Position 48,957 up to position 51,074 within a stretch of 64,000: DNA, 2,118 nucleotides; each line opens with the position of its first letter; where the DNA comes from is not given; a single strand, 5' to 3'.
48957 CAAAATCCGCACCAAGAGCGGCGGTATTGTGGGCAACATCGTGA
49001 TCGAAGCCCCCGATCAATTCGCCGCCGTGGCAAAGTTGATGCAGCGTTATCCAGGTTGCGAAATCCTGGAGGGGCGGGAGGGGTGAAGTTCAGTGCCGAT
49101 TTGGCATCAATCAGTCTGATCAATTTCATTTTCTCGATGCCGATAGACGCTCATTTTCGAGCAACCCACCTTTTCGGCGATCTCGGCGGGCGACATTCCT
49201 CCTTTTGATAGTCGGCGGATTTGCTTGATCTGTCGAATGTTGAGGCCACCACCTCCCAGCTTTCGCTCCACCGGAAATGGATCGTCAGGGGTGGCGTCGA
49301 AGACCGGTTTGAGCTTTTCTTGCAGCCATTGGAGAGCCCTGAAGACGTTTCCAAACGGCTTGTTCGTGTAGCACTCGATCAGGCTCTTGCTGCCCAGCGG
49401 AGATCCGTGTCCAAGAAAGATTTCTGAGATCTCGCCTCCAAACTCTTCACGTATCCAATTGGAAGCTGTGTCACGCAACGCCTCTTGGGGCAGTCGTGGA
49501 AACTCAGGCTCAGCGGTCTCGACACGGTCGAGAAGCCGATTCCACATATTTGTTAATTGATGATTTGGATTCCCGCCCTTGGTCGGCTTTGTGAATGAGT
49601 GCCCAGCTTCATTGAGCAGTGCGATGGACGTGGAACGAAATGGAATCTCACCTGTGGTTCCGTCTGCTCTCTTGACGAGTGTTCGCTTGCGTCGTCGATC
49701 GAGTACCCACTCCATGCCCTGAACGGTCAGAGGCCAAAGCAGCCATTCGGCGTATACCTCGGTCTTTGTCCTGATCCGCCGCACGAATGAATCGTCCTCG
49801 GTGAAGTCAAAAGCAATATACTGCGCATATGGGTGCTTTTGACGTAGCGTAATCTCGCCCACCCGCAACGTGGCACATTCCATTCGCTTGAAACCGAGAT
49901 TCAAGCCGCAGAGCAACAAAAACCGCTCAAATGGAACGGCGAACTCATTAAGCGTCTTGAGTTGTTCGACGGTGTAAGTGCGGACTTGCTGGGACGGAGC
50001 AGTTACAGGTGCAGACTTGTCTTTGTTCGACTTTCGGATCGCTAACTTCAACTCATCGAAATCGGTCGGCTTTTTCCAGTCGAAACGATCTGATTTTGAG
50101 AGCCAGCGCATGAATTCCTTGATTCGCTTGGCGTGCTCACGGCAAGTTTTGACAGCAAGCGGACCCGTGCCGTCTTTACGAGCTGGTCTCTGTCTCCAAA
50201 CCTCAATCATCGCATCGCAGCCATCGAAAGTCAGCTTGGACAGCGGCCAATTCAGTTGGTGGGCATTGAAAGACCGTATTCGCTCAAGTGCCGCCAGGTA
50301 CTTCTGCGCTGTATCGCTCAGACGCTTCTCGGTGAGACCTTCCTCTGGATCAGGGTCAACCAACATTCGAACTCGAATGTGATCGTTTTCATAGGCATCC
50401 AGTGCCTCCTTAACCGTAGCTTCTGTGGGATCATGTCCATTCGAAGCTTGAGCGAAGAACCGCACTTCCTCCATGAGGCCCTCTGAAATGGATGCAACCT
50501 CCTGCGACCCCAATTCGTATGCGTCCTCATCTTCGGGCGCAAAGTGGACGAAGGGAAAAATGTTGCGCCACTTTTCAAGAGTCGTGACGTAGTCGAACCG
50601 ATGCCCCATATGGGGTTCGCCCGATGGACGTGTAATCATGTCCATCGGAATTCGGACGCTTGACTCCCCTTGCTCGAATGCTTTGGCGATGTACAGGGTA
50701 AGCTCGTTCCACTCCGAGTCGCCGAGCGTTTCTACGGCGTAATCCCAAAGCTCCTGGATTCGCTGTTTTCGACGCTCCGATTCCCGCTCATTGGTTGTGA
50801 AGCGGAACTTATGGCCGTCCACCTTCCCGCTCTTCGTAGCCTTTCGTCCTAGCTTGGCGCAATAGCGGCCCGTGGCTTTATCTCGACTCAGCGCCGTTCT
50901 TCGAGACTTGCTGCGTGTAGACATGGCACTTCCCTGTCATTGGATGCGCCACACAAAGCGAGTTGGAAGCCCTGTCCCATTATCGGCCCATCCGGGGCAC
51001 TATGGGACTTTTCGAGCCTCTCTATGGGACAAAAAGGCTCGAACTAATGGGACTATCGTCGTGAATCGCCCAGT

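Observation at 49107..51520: Large tyrosine integrase abutting the 3' end of ssrA with a sharp GC shift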

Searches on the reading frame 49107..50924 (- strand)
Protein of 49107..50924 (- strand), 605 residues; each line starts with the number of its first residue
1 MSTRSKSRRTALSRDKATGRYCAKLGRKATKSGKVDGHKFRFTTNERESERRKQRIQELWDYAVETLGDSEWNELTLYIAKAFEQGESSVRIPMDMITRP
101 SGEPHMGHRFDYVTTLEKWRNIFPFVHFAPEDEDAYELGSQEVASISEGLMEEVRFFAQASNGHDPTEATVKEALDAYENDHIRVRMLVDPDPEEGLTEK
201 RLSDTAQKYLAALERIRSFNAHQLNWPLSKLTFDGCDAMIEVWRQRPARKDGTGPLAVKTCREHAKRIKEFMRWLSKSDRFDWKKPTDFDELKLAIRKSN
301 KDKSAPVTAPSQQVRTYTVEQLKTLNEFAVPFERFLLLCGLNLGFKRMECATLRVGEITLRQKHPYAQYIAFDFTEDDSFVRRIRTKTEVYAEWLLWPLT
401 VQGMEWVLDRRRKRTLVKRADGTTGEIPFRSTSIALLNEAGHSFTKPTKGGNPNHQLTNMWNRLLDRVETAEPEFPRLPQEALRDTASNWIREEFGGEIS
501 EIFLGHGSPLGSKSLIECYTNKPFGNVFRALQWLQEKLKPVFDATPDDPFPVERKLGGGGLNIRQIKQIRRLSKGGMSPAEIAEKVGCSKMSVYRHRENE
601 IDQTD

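Call 6: search_protein_families(library=pfam, proteins=[window:49107-50924:-], max_evalue=1)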
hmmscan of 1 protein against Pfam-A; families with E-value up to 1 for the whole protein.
window:49107-50924:- (605 aa): 7 families
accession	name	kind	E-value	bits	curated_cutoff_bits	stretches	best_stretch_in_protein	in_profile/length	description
PF13384.12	HTH_23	-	1.7e-05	24.9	24.6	1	568-598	10-39/50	Homeodomain-like domain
PF02796.21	HTH_7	-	2.1e-05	25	23.8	1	565-595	10-40/45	Helix-turn-helix domain of resolvase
PF13551.12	HTH_29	-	0.0047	17.4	28.1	1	571-598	6-34/64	Winged helix-turn helix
PF08279.18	HTH_11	-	0.01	16.1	25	1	564-596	3-35/55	HTH domain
PF12840.13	HTH_20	-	0.011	16.1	27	1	570-596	11-38/51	Helix-turn-helix domain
PF08281.18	Sigma70_r4_2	-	0.032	14.3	25.7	1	576-596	26-46/54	Sigma-70, region 4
PF20849.2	TelK_muzzle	-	0.059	13.9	27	1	60-88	79-107/118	Protelomerase, muzzle domain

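Call 14: find_encoding_contigs(protein=window:49107-50924:-, flank=10000, max_places=6)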
Protein window:49107-50924:- (605 aa): 1 contig read that carries it; 1 place shown.
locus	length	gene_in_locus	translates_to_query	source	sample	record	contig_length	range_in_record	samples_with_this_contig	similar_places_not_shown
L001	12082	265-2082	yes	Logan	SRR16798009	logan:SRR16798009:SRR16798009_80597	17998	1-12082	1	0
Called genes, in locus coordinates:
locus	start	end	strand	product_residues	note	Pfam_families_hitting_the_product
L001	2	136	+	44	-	?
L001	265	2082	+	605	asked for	PF13384:HTH_23 (faint), PF02796:HTH_7 (faint)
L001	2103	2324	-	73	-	-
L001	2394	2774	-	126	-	PF13560:HTH_31, PF13443:HTH_26 (weak), PF01381:HTH_3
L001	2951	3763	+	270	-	-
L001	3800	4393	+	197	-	-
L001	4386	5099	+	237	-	-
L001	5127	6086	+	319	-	PF14237:GYF_2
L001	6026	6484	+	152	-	-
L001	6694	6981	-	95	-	-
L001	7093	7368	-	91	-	-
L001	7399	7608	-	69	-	-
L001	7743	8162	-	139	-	-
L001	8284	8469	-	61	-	-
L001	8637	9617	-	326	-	PF06067:DUF932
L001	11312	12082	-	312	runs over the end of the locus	PF02899:Phage_int_SAM_1, PF13495:Phage_int_SAM_4 (weak), PF00589:Phage_integrase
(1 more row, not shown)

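Call 19: find_homologous_proteins(query=window:49107-50924:-, max_evalue=0.001)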
Query window:49107-50924:- (605 aa): 31 proteins with E <= 0.001 among 8000 candidates.
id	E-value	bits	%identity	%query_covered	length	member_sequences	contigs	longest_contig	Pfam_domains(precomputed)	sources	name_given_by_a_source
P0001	0.0e+0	1265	90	100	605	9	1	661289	PF13384.13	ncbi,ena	-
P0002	0.0e+0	1164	82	99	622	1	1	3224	PF13384.13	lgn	-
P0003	0.0e+0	1061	75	99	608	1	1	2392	PF13384.13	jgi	-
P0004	1.2e-236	805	58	99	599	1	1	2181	PF13384.13,PF13936.13,PF02796.22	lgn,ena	-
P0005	2.0e-232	791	58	98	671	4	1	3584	PF08279.19,PF13384.13,PF13936.13,PF02796.22,PF09339.17,PF14493.13,PF08281.19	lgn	-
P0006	2.8e-227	774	57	98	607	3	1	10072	-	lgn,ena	-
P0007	2.0e-226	771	57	99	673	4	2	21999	-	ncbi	-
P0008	9.3e-224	762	57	98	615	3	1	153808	-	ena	-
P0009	2.0e-223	761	57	99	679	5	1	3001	-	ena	-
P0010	2.8e-223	761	56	99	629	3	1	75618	-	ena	-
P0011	9.0e-223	759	57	99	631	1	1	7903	-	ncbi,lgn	-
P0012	9.0e-218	743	56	98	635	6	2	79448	-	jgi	jgi:hypothetical protein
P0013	4.7e-217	740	55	100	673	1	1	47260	-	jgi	jgi:hypothetical protein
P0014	1.1e-215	736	56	97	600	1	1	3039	-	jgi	-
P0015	1.2e-215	736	54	99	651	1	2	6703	-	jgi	-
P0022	3.9e-186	638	58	77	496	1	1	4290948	-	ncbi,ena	-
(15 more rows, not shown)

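Call 21: find_encoding_contigs(protein=P0001, flank=10000, max_places=3)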
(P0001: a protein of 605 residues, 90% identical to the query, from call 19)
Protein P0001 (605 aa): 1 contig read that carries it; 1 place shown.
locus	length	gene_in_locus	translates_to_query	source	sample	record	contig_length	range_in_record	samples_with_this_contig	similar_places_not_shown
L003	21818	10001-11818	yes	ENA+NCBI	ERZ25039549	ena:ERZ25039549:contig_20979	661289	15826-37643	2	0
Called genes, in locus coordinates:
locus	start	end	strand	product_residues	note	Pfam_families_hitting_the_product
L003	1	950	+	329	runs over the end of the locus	PF04909:Amidohydro_2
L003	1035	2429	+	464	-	PF07394:DUF1501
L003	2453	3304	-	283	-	PF01261:AP_endonuc_2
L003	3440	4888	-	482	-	PF07394:DUF1501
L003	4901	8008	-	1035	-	PF00034:Cytochrom_C (faint), PF07635:PSCyt1, PF13442:Cytochrome_CBB3 (weak), PF07583:PSCyt2, PF07587:PSD1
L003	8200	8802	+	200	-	PF05063:MT-A70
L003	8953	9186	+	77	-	-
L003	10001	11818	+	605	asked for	PF13384:HTH_23 (faint)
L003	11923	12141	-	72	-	-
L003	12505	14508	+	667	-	PF00665:rve, PF22483:Mu-transpos_C_2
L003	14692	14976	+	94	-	-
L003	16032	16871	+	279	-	-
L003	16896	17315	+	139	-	PF01695:IstB_IS21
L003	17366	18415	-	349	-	-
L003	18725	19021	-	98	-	-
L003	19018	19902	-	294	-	PF12957:DUF3846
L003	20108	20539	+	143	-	-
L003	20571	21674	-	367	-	PF07508:Recombinase, PF13408:Zn_ribbon_recom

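Call 22: find_encoding_contigs(protein=P0022, flank=10000, max_places=3)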
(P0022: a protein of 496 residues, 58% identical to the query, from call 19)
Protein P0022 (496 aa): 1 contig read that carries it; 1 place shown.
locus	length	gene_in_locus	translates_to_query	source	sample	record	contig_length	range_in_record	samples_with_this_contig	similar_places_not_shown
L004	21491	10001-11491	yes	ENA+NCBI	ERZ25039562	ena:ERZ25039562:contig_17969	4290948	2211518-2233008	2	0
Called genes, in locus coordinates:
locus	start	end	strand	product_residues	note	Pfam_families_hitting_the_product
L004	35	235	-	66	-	-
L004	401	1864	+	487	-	PF07394:DUF1501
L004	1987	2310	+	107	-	-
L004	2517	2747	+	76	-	-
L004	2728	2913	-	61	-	-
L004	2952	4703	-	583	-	-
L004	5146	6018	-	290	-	PF10672:Methyltrans_SAM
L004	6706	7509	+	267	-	-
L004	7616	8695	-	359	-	PF07730:HisKA_3, PF13581:HATPase_c_2 (weak), PF02518:HATPase_c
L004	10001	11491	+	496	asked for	-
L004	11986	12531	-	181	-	-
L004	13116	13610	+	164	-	-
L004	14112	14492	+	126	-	-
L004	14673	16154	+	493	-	PF13589:HATPase_c_3 (weak)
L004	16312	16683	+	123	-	-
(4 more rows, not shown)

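Call 23: find_encoding_contigs(protein=P0008, flank=10000, max_places=3)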
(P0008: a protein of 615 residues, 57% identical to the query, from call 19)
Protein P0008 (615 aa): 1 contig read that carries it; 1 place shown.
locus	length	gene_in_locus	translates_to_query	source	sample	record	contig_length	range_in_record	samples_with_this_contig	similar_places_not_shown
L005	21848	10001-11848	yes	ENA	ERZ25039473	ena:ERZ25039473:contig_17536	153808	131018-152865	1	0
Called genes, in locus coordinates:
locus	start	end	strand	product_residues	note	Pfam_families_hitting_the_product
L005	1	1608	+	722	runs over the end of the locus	PF13414:TPR_11, PF13424:TPR_12, PF13432:TPR_16, PF14559:TPR_19, PF00515:TPR_1, PF07719:TPR_2, PF13414:TPR_11, PF00515:TPR_1, +25 more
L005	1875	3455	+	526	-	PF13424:TPR_12, PF00515:TPR_1 (weak), PF07719:TPR_2 (weak), PF13181:TPR_8 (faint), PF13414:TPR_11, PF13432:TPR_16, PF14559:TPR_19, PF13431:TPR_17 (weak), +1 more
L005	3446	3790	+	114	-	PF07719:TPR_2 (faint), PF13424:TPR_12 (weak), PF00515:TPR_1 (faint)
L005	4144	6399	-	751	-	PF03169:OPT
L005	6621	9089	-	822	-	PF06439:3keto-disac_hyd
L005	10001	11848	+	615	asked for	-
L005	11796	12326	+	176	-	-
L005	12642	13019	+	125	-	-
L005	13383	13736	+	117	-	-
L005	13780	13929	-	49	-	-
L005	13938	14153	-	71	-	-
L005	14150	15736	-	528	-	PF00069:Pkinase, PF01636:APH (faint), PF07714:PK_Tyr_Ser-Thr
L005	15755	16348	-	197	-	PF07638:Sigma70_ECF, PF08281:Sigma70_r4_2, PF04545:Sigma70_r4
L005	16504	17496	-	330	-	-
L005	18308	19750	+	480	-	-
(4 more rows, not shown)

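Call 25: find_encoding_contigs(protein=P0010, flank=10000, max_places=3)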
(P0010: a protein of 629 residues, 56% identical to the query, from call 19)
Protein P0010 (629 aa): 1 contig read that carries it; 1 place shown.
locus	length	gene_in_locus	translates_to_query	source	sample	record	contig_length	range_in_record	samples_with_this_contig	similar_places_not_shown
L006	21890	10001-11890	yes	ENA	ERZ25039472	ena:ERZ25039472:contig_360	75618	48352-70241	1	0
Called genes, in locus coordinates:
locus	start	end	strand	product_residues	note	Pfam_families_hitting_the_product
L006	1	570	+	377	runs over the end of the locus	-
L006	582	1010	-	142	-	-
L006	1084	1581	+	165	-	-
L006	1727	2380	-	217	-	-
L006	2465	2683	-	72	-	-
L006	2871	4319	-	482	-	-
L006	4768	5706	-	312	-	PF11898:DUF3418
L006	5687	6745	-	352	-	PF11898:DUF3418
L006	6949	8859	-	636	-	PF00270:DEAD (weak), PF00271:Helicase_C, PF04408:WHD_HA2, PF21010:HA2_C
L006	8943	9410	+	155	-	-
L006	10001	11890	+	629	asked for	-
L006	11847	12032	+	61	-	-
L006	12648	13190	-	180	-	-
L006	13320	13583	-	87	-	-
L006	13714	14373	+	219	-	-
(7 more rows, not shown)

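Call 26: find_encoding_contigs(protein=P0012, flank=10000, max_places=3)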
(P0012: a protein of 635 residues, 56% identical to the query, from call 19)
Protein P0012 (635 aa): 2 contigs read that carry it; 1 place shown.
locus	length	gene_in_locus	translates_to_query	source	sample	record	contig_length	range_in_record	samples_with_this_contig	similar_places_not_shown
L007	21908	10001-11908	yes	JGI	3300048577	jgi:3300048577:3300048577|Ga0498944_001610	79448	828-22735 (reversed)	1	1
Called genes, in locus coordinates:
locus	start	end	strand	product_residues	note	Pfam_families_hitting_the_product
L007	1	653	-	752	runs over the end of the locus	PF14870:PSII_BNR (faint), PF02012:BNR (faint), PF24316:Tli3 (faint), PF13088:BNR_2 (faint), PF15902:Sortilin-Vps10, PF25852:DUF6242_C (weak), PF15902:Sortilin-Vps10 (weak)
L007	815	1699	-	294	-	PF06283:ThuA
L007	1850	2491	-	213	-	PF03167:UDG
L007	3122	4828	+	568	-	PF08757:CotH, PF13499:EF-hand_7 (faint), PF00036:EF-hand_1 (faint), PF13405:EF-hand_6 (faint), PF13202:EF-hand_5 (faint)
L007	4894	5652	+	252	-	PF09359:VTC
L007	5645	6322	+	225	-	PF16316:DUF4956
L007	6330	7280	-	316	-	PF12706:Lactamase_B_2 (weak), PF07521:RMMBL (weak)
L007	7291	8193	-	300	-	PF01261:AP_endonuc_2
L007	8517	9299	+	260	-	PF02673:BacA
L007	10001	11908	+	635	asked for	-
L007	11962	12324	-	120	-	PF00190:Cupin_1 (weak), PF05899:Cupin_3, PF07883:Cupin_2, PF02311:AraC_binding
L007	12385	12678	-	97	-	-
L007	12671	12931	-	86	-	PF04191:PEMT (weak)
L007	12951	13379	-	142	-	PF07681:DoxX (weak), PF02077:SURF4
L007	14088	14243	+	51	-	-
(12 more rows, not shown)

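Call 41: search_solved_structures(query=A2, max_evalue=10, show_alignments=2)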
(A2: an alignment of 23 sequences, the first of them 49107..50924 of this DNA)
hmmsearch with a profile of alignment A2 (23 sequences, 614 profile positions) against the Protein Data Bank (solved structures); distinct sequences matched with E-value up to 10: 1.
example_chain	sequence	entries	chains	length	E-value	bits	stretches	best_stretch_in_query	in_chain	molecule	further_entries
2lvs_A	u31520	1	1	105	0.0011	20.7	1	577-609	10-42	Putative uncharacterized protein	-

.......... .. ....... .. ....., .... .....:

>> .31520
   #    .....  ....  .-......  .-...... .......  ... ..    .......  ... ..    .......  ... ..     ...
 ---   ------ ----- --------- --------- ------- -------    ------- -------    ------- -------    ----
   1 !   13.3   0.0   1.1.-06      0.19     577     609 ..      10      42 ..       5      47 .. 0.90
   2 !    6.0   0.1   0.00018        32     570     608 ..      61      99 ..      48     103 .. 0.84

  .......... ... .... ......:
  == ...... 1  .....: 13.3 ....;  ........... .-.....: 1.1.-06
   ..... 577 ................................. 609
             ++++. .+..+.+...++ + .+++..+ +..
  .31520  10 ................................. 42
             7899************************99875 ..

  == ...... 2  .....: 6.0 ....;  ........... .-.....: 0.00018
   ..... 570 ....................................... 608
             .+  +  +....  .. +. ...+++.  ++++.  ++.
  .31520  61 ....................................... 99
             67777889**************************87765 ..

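Call 42: find_related_loci(query=A2, collection=genome_contigs, flank=10000)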
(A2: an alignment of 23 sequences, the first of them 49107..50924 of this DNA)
Query A2 (605 aa) in genome_contigs; peptide patterns used: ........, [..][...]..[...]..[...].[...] (x = any residue, [..] = any of these).
64 stretches matched a pattern; 9 encode a relative of the query (tblastn E <= 1e-3); 9 distinct loci.
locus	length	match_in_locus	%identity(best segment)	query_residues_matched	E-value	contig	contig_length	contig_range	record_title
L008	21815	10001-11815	90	1-605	0e+0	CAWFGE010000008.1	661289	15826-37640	MAG: uncultured Planctomycetaceae bacterium isolate MFD05684.bin.1.171 genome assembly, contig: contig_20979, whole geno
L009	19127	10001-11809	91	1-603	0e+0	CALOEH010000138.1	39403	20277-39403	MAG: uncultured Planctomycetia bacterium isolate LOGT_bin.0207 genome assembly, contig: contig_9422, whole genome shotgu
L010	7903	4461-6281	57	3-600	0e+0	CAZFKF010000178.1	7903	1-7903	MAG TPA_asm: uncultured Planctomycetaceae bacterium isolate binchicken_co20_427 genome assembly, contig: NODE_16433_leng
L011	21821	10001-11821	56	4-600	0e+0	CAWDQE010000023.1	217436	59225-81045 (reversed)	MAG: uncultured Planctomycetia bacterium isolate MFD01231.bin.2.20 genome assembly, contig: contig_9146, whole genome sh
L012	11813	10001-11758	58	3-578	0e+0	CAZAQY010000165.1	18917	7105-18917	MAG TPA_asm: uncultured Pirellulaceae bacterium isolate binchicken_co273_199 genome assembly, contig: NODE_3247_length_1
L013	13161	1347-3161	54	3-596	0e+0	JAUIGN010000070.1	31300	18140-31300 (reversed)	MAG: bacterium isolate Co_bin.157 NODE_8715_length_31300_cov_2.095916, whole genome shotgun sequence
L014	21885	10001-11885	56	7-602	0e+0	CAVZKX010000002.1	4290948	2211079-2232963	MAG: uncultured Planctomycetia bacterium isolate MFD06714.bin.2.99 genome assembly, contig: contig_17969, whole genome s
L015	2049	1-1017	64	258-595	9e-160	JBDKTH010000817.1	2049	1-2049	MAG: Thermoguttaceae bacterium isolate 6_bin.231_R1 c_000000388743, whole genome shotgun sequence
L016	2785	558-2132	27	19-595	1e-57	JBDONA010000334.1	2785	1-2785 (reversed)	MAG: Fuerstiella sp. isolate FK190211_WC_24_26_27_29_metabat1_scaf2bin.102 NODE_41183_length_2785_cov_3.655004, whole ge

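Call 54: predict_structure(alignment_id=A2)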
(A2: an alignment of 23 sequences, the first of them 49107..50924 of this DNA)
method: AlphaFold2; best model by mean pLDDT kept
length: 605 residues; sequences in the alignment: 23
mean_pLDDT: 73.9   pTM: 0.45
mean pLDDT of the five models: 73.9, 73.6, 73.4, 72.0, 70.5
residues with pLDDT >= 90: 124; 70-90: 280; 50-70: 97; < 50: 104
segments of 3 or more residues with pLDDT < 50: 1-4, 348-393, 428-443, 445-454, 507-522, 556-558, 600-605
pLDDT, mean of each block of 10 residues (from residue 1): 52 89 89 85 92 92 87 91 91 78 62 88 90 87 83 66 67 93 86 81 87 91 89 92 87 82 91 91 88 76 54 76 90 82 57 38 34 34 33 61 71 57 53 46 46 57 86 86 83 75 56 43 59 86 85 57 79 86 84 71 39
secondary structure, 60 per line:
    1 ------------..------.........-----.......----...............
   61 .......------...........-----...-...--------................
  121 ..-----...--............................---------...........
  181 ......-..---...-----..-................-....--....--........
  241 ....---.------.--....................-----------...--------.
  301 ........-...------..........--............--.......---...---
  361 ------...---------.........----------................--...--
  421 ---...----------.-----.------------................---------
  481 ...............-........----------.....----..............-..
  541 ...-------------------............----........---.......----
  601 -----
elements in order: E21-29 E35-41 H46-67 H74-84 E90-92 H105-122 E128-130 H133-160 H171-186 H204-219 H221-224 H233-244 H258-277 H300-308 H319-328 H331-342 H345-351 H379-387 H398-413 E416-418 E424-426 H456-471 H481-495 H497-504 H515-519 H524-537 H539-543 H563-574 H579-586 H590-596
